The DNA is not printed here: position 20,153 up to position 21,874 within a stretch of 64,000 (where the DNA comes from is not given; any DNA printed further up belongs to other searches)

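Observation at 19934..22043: Compositionally distinct islet inserted 3' of tRNA-Ser encoding a coiled-coil PD-(D/E)xK nuclease-like protein: candidate novel defence module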

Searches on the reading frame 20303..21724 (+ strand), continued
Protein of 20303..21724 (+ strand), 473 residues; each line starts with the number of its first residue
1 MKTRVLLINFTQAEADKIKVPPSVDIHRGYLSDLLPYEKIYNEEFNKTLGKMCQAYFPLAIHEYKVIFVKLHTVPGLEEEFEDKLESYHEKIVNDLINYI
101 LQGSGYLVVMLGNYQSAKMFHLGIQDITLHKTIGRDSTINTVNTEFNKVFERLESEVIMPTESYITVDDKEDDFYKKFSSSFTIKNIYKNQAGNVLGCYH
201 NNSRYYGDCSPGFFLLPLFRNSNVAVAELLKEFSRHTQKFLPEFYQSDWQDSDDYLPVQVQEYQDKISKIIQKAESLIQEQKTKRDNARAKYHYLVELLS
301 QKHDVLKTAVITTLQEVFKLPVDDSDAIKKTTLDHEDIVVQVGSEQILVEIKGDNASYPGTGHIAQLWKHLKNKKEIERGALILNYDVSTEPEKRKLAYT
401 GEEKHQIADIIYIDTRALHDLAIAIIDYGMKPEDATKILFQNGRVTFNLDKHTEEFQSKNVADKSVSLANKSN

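Call 33: search_protein_families(library=pfam, proteins=[L010:457-1056:-, L010:1386-2048:+, L010:3608-5002:-, L010:4929-5399:-, L011:135-743:+, L011:2272-2952:+, L011:2942-3250:+, L012:2113-2556:+, L015:4393-5997:+, L008:8459-8986:+], max_evalue=0.01)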
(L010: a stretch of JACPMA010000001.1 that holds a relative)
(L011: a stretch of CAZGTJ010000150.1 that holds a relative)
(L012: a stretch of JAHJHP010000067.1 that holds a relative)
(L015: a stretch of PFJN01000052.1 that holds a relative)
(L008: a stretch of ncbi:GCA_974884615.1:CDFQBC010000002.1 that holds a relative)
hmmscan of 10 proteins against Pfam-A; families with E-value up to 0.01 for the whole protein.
L010:457-1056:- (199 aa): 7 families
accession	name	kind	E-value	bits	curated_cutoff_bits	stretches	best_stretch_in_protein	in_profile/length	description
PF00717.28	Peptidase_S24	-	4.6e-24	84.8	23.3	1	76-192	1-115/116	Peptidase S24-like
PF01726.22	LexA_DNA_bind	-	1.9e-09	37.6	23.7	1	3-60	2-60/65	LexA DNA binding domain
PF25212.1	HVO_A0114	-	7.2e-06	26.1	27.6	1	26-67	36-77/84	HVO_A0114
PF12840.13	HTH_20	-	2e-05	24.9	27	1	32-57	24-49/51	Helix-turn-helix domain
PF13412.12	HTH_24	-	0.0013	18.7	21.9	1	28-56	19-47/48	Winged helix-turn-helix DNA-binding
PF01022.26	HTH_5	-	0.002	18.4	22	1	32-56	21-45/47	Bacterial regulatory protein, arsR family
PF12802.13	MarR_2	-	0.0079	16.8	27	0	28-59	22-53/61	MarR family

L010:1386-2048:+ (220 aa): 1 family
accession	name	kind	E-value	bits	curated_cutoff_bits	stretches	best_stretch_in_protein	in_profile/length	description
PF12705.13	PDDEXK_1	-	3.3e-08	34.2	22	1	89-215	112-244/247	PD-(D/E)XK nuclease superfamily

L010:3608-5002:- (464 aa): 1 family
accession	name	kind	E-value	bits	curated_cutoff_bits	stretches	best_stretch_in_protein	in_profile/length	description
PF17289.8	Terminase_6C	-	0.0023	18.3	22.6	1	306-422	2-114/155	Terminase RNaseH-like domain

L010:4929-5399:- (156 aa): 0 families

L011:135-743:+ (202 aa): 2 families
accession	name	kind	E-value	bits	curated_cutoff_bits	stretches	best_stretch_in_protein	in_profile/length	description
PF02384.22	N6_Mtase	-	1.9e-22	80.4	20.4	1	1-164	126-298/311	N-6 DNA Methylase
PF07669.17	Eco57I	-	8.7e-06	26.4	25.3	1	2-86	76-168/171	Eco57I restriction-modification methylase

L011:2272-2952:+ (226 aa): 0 families

L011:2942-3250:+ (102 aa): 1 family
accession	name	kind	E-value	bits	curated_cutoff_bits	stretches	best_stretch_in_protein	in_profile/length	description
PF01420.25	Methylase_S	-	1e-06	29.5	22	1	4-98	3-93/168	Type I restriction modification DNA specificity domain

L012:2113-2556:+ (147 aa): 1 family
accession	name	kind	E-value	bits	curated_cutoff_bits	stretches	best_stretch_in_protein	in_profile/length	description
PF11645.14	PDDEXK_5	-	8.1e-42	143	26.1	1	1-135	1-137/138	PD-(D/E)XK endonuclease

L015:4393-5997:+ (534 aa): 4 families
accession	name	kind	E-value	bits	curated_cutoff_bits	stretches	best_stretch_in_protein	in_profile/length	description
PF00239.26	Resolvase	-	1.2e-20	74.6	23.3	1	4-153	2-143/145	Resolvase, N terminal domain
PF07508.19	Recombinase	-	8.6e-13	48.9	21.1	1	179-264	2-100/102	Recombinase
PF13408.12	Zn_ribbon_recom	-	0.0001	23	25.3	1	277-327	1-55/58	Recombinase zinc beta ribbon domain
PF01501.26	Glyco_transf_8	-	0.0024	17.9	24.3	1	371-466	110-206/253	Glycosyl transferase family 8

L008:8459-8986:+ (175 aa): 0 families

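Call 38: search_solved_structures(query=A1, max_evalue=10)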
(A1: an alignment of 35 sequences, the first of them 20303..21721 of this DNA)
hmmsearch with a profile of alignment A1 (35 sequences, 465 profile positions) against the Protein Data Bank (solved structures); distinct sequences matched with E-value up to 10: 2.
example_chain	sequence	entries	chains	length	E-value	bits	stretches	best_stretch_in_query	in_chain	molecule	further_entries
7b9k_A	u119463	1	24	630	0.005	18.7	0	339-397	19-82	Dihydrolipoyllysine-residue acetyltransferase component of pyruvate dehydrogenase complex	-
23cp_Q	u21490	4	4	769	1.3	10.8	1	262-324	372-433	DUF1750-domain-containing protein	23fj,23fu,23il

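Call 41: search_protein_families(library=phrogs, proteins=[window:20303-21724:+, L011:2272-2952:+, L008:8459-8986:+, L004:5509-5835:+, L004:7456-7914:+, L001:7150-8655:+], max_evalue=0.01)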
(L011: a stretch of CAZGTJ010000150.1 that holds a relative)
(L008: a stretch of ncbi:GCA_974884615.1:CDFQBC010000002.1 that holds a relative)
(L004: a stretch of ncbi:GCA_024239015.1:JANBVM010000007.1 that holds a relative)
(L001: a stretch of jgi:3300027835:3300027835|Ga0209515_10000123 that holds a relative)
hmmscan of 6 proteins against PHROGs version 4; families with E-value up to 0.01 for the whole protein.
window:20303-21724:+ (473 aa): 0 families

L011:2272-2952:+ (226 aa): 0 families

L008:8459-8986:+ (175 aa): 0 families

L004:5509-5835:+ (108 aa): 0 families

L004:7456-7914:+ (152 aa): 2 families
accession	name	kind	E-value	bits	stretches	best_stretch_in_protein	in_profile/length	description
phrog_1379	-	unknown function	0.00077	20.5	1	13-94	19-108/117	-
phrog_11636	-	unknown function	0.0063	17.7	0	94-131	2-39/78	-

L001:7150-8655:+ (501 aa): 0 families

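Call 44: search_protein_representatives(alignment_id=A1)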
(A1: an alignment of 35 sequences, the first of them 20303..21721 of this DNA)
Query: 35 sequences, 465 profile positions. Proteins with E-value up to 0.001 (for the whole library): 999; up to 1e-10: 532; up to 1e-30: 85. The best 150 are listed.
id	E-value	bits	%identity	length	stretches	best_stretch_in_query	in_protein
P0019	1.8e-190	650.0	-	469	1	1-463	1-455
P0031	1.6e-187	640.2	-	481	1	1-463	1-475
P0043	3.2e-173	593.1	-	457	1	1-461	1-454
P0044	8.0e-157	539.0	-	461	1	1-463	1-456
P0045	6.8e-155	532.7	-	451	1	1-454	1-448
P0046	3.8e-140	484.0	-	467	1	3-451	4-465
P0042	3.4e-139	480.9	-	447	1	1-457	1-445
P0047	1.2e-138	479.1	-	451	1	1-453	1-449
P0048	5.0e-136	470.5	-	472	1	1-463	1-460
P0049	5.4e-136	470.4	-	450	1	1-451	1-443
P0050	6.1e-136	470.2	-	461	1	1-457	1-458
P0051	2.5e-135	468.2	-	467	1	1-458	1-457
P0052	7.9e-134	463.2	-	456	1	1-459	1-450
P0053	3.5e-124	431.4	-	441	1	1-452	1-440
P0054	1.3e-122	426.2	-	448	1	3-451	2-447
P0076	6.7e-63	229.4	-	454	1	248-454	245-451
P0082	1.5e-57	211.8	-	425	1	249-451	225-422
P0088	3.8e-53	197.2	-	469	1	254-455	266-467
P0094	1.0e-47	179.3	-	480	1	245-451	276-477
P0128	4.3e-28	114.6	-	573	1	189-448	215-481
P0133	1.6e-25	106.2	-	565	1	206-413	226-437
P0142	5.9e-24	101.0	-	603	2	189-455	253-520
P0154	6.7e-22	94.2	-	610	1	213-448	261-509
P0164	4.4e-21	91.5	-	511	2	82-425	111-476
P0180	4.8e-20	88.1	-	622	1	212-450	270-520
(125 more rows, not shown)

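Call 45: search_protein_families(library=pfam, proteins=[P0128, P0133, P0142, P0154, P0180, P0076, P0088, P0094, P0082, P0164], max_evalue=0.01)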
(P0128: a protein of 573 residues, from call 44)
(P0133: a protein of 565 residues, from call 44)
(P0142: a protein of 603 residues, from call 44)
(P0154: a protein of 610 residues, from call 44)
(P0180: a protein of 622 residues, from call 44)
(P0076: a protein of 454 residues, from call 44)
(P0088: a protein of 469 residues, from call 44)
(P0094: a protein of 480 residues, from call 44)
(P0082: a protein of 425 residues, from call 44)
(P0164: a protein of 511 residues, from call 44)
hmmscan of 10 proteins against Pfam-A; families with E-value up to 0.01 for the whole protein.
P0128 (573 aa): 0 families

P0133 (565 aa): 0 families

P0142 (603 aa): 0 families

P0154 (610 aa): 0 families

P0180 (622 aa): 0 families

P0076 (454 aa): 1 family
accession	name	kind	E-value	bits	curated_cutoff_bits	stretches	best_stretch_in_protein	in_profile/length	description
PF02050.21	FliJ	-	0.0032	18.1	28.4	1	255-309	50-104/123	Flagellar FliJ protein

P0088 (469 aa): 0 families

P0094 (480 aa): 0 families

P0082 (425 aa): 0 families

P0164 (511 aa): 0 families

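Call 46: search_protein_families(library=padloc, proteins=[P0128, P0133, P0142, P0154, P0180, P0076, P0088, P0094, P0082, P0164], max_evalue=0.1)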
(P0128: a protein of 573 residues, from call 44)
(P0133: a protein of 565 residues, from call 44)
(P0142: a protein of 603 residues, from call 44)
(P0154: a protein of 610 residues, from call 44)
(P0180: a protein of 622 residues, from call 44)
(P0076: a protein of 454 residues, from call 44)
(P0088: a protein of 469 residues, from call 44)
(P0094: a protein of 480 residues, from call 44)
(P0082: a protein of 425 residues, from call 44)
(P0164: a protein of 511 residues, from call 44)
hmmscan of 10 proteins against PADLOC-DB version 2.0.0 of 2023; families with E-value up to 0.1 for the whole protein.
P0128 (573 aa): 0 families

P0133 (565 aa): 0 families

P0142 (603 aa): 0 families

P0154 (610 aa): 0 families

P0180 (622 aa): 1 family
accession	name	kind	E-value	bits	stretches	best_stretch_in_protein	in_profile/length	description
PDLC04975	PDC-S26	-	0.0052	14.1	1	283-401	174-292/351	-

P0076 (454 aa): 1 family
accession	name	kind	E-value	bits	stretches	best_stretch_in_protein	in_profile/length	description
PDLC03859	LmuB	-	0.017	12.4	1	134-320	331-487/611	-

P0088 (469 aa): 2 families
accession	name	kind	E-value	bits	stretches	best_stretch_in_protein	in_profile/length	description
PDLC03865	LmuB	-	2.7e-05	20.6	1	110-368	655-847/1007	-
PDLC00256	LmuB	-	0.047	10.4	1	277-351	322-394/563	AAA ATPase domain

P0094 (480 aa): 0 families

P0082 (425 aa): 0 families

P0164 (511 aa): 0 families

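Call 47: fold_search(model_id=the predicted structure, library=pdb)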
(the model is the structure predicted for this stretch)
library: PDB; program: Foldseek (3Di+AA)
matches with E <= 10: 540; with E <= 0.001: 3
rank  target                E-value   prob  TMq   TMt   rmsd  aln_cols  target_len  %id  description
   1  8hx9_B                7.7e-05  1.00  0.23  0.17   8.8       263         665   14  Crystal structure of 4-amino-4-deoxychorismate synthase from Streptomyces venezuelae with chorismate (released 2023-10-18)
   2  8hx8_B                4.2e-04  1.00  0.25  0.19   8.2       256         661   14  Crystal structure of 4-amino-4-deoxychorismate synthase from Streptomyces venezuelae co-crystallized with chorismate (released 2023-10-18)
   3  8hx7_B                6.5e-04  1.00  0.23  0.18   7.7       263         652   13  Crystal structure of 4-amino-4-deoxychorismate synthase from Streptomyces venezuelae co-crystallized with L-glutamine (released 2023-10-18)
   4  7mo6_A                1.8e-03  0.96  0.21  0.20  10.5       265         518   11  Guanosine Monophosphate Synthase from Aspergillus fumigatus Af293 (released 2022-02-16)
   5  8hx6_B                1.9e-03  0.95  0.19  0.15   9.4       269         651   14  Crystal structure of 4-amino-4-deoxychorismate synthase from Streptomyces venezuelae (released 2023-10-18)
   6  8hx8_A                2.0e-03  0.98  0.22  0.16   9.7       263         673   11  Crystal structure of 4-amino-4-deoxychorismate synthase from Streptomyces venezuelae co-crystallized with chorismate (released 2023-10-18)
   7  3fij_A                2.3e-03  0.98  0.24  0.45   8.3       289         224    9  Crystal structure of a uncharacterized protein lin1909 (released 2009-01-13)
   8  1y88                  4.5e-03  0.94  0.15  0.34  12.2       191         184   12  Crystal Structure of Protein of Unknown Function AF1548 (released 2004-12-21)
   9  3fij_D                4.8e-03  0.94  0.23  0.43  10.0       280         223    9  Crystal structure of a uncharacterized protein lin1909 (released 2009-01-13)
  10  3fij_B                5.4e-03  0.96  0.24  0.45   8.3       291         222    9  Crystal structure of a uncharacterized protein lin1909 (released 2009-01-13)
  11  7edb_A                6.1e-03  0.99  0.21  0.28  10.9       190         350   10  EcoT38I restriction endonuclease complexed with DNA (released 2022-03-16)
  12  6vtv_A                6.5e-03  0.94  0.26  0.43   9.8       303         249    8  Crystal structure of PuuD gamma-glutamyl-gamma-aminobutyrate hydrolase from E. coli (released 2020-02-26)
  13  8hx6_A                1.1e-02  0.92  0.21  0.16   8.8       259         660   13  Crystal structure of 4-amino-4-deoxychorismate synthase from Streptomyces venezuelae (released 2023-10-18)
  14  7mo6_B                1.2e-02  0.60  0.18  0.16  11.8       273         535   10  Guanosine Monophosphate Synthase from Aspergillus fumigatus Af293 (released 2022-02-16)
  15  5liz                  1.3e-02  0.87  0.16  0.13   7.9       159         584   16  The structure of Nt.BspD6I nicking endonuclease with all cysteines mutated by serine residues at 0.19 nm resolution . (released 2017-08-02)
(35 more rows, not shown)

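Call 57: find_encoding_contigs(protein=P0002, flank=6000, max_places=2)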
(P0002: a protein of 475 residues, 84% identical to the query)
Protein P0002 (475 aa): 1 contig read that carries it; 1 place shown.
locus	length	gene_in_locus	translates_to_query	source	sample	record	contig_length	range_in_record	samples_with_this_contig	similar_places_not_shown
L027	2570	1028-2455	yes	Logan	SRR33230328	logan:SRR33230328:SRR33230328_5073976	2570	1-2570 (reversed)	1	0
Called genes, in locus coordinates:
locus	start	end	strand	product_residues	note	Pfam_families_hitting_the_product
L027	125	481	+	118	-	PF01588:tRNA_bind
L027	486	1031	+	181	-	PF00300:His_Phos_1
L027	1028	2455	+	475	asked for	-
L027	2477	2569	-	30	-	?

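Call 58: find_encoding_contigs(protein=P0009, flank=7000, max_places=3)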
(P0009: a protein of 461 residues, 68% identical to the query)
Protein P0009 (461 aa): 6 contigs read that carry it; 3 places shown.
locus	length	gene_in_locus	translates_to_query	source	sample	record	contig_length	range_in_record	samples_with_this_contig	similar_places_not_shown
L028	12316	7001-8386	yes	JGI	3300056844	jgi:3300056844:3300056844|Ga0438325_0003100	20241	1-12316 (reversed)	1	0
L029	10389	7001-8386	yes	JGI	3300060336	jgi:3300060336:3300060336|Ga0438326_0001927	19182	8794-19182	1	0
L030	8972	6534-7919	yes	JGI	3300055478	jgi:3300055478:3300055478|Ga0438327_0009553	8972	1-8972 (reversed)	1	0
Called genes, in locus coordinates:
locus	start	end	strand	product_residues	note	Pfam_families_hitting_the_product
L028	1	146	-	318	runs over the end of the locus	PF01018:GTP1_OBG, PF01926:MMR_HSR1, PF02421:FeoB_N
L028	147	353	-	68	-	PF02943:FeThRed_B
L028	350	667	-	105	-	PF00085:Thioredoxin, PF13098:Thioredoxin_2, PF13728:TraF (weak), PF13905:Thioredoxin_8 (faint)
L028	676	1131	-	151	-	PF04307:YdjM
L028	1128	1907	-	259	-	PF02673:BacA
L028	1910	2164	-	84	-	-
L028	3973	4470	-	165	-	-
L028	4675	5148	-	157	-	-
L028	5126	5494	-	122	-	-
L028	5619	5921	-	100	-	-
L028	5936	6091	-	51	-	-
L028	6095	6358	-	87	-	PF18903:DUF5659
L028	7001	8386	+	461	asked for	-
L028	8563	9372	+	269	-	PF10502:Peptidase_S26 (weak)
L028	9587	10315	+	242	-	PF13489:Methyltransf_23 (weak), PF08241:Methyltransf_11, PF08242:Methyltransf_12 (weak), PF13649:Methyltransf_25, PF13847:Methyltransf_31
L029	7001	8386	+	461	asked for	-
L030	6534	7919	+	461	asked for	-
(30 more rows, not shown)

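Call 69: search_protein_families(library=padloc, proteins=[L004:3723-5522:+, L001:4057-5148:+, L001:7150-8655:+, L011:2272-2952:+, L008:8459-8986:+], max_evalue=0.001)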
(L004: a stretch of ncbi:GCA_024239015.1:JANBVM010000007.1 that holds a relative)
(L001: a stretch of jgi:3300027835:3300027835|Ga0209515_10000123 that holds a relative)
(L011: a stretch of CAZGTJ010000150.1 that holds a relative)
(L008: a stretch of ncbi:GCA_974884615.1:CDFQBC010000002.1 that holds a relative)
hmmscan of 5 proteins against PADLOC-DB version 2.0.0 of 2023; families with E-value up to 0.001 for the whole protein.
L004:3723-5522:+ (599 aa): 51 families (the best 25 are shown)
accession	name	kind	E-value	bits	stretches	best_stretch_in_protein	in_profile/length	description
PDLC02979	AriA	-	2.9e-23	81.3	1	1-366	1-373/373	-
PDLC02335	AbiLi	-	2.7e-14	51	1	5-371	52-243/326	AbiLi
PDLC02980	AriA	-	6.3e-12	44.1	1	31-367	3-304/304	-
PDLC03878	NsnB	-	7.2e-12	43.7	1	4-367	3-282/345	-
PDLC00271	PtuA1|PtuA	-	1.8e-11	42.2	1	1-96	1-98/421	AAA ATPase domain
PDLC00289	PtuA1|PtuA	-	1.9e-11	41.7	1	1-366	1-292/404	AAA ATPase domain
PDLC00102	GajA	-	2.9e-11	40.5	1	1-49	1-45/532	AAA ATPase domain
PDLC04164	AriA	-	3.1e-11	41.3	1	200-370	96-240/253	-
PDLC02915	ATPase-Toprim_I-B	-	5.3e-11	40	2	1-110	1-98/623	-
PDLC02358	Old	-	1.2e-10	38.8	1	2-102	3-100/578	Old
PDLC04135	mad3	-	6e-10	37.2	1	4-366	3-327/374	mads_3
PDLC00094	GajA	-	7.6e-10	35.9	1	1-49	1-44/569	AAA ATPase domain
PDLC00075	GajA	-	1.9e-09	34.6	1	200-366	158-310/536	AAA ATPase domain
PDLC02914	ATPase-Toprim_I-B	-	5.8e-09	33.7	1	6-366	5-248/443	-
PDLC00096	GajA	-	8e-09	32.8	0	281-365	248-336/630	AAA ATPase domain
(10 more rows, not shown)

L001:4057-5148:+ (363 aa): 6 families
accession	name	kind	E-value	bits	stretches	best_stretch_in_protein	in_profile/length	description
PDLC03418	REase_II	-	5e-135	448.4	1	1-362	1-371/372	Type II restriction enzyme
PDLC03877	NsnA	-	1.8e-25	88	1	29-158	62-204/385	-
PDLC04027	PD-T4-2_A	-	6.2e-11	39.9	1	29-93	49-114/363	-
PDLC00353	PtuB1|PtuB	-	6e-05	21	1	300-338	35-73/196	Unknown function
PDLC00356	PtuB1|PtuB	-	0.00038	18.1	1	299-344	34-78/196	Unknown function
PDLC03478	REase_II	-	0.00052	17.8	1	298-360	91-158/219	Type II restriction enzyme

L001:7150-8655:+ (501 aa): 0 families

L011:2272-2952:+ (226 aa): 0 families

L008:8459-8986:+ (175 aa): 0 families

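Call 73: fold_search(model_id=the predicted structure, library=viral)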
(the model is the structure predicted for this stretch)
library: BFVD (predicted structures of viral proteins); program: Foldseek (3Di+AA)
matches with E <= 10: 650; with E <= 0.001: 2
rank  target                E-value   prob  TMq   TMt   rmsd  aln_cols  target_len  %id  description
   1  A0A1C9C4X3            5.6e-05  1.00  0.21  0.18  23.2       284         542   15  Uncharacterized protein [Heterosigma akashiwo virus 01]
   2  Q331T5                3.9e-04  1.00  0.21  0.42  15.5       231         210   10  (no name in the UniProt tables at hand)
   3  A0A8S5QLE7            1.3e-03  1.00  0.19  0.32  19.2       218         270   12  Restriction endonuclease [Siphoviridae sp. ctVCm11]
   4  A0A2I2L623            2.0e-03  0.99  0.17  0.29  19.2       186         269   12  Mrr-like domain-containing protein [Orpheovirus IHUMI-LCC2]
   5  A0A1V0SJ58            2.3e-03  1.00  0.19  0.09   6.0       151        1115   14  Superfamily II helicase [Klosneuvirus KNV1]
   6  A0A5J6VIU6            2.3e-03  0.98  0.21  0.25  21.1       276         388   13  Uncharacterized protein [Megaviridae environmental sample]
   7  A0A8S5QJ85            2.6e-03  1.00  0.18  0.29   3.2       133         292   10  Restriction endonuclease [Siphoviridae sp. ctezl47]
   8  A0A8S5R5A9            2.7e-03  1.00  0.18  0.29   5.3       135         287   15  Putative nuclease of the RecB family [Ackermannviridae sp. ctaCq7]
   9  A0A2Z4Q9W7            4.5e-03  0.98  0.20  0.39  14.3       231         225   10  (no name in the UniProt tables at hand)
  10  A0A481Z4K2            4.7e-03  0.99  0.19  0.19  13.2       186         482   13  Uncharacterized protein [Pithovirus LCPAC201]
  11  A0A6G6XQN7            9.2e-03  0.94  0.16  0.18  11.2       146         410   14  (no name in the UniProt tables at hand)
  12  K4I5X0                9.2e-03  0.92  0.17  0.32   9.6       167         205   13  Uncharacterized protein [Salmonella phage STML-198]
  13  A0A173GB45            9.2e-03  0.87  0.15  0.14  12.8       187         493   15  (no name in the UniProt tables at hand)
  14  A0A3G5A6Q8            1.4e-02  0.96  0.19  0.26  12.2       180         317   14  Uncharacterized protein [Hyperionvirus sp.]
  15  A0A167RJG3            1.4e-02  0.82  0.15  0.24  15.0       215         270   13  TPD domain-containing protein [Powai lake megavirus]
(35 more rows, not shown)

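Call 78: list_cluster_members(proteins=[P0001, P0004, P0006, P0029, P0040, P0189])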
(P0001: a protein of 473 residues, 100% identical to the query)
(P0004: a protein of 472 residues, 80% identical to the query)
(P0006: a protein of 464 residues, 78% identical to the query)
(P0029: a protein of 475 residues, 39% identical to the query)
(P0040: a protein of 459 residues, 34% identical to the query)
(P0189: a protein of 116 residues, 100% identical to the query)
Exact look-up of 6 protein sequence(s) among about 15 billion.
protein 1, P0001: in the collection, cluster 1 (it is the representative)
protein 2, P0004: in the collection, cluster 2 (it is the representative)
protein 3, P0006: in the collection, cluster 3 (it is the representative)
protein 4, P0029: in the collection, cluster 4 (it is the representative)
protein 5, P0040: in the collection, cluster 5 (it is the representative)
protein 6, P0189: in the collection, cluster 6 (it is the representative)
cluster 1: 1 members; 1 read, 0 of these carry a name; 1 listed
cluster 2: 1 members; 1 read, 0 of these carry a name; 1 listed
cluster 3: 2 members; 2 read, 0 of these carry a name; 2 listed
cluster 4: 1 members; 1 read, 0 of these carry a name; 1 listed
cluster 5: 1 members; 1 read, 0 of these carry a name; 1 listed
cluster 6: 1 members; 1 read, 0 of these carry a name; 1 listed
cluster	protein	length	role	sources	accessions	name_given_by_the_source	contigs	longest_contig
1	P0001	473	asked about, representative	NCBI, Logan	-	-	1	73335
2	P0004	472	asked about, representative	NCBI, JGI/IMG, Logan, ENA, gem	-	-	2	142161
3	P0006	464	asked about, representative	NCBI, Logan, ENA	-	-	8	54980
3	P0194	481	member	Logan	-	-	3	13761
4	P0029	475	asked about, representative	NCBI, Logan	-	-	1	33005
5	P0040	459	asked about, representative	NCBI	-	-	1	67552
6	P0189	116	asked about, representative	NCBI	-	-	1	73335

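Call 85: search_dna_similar(query=window:20303-21721:+, collection=plasmids, mode=protein, max_evalue=0.001, max_rows=15)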
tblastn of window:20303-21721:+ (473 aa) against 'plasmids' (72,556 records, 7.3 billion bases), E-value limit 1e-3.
No match.
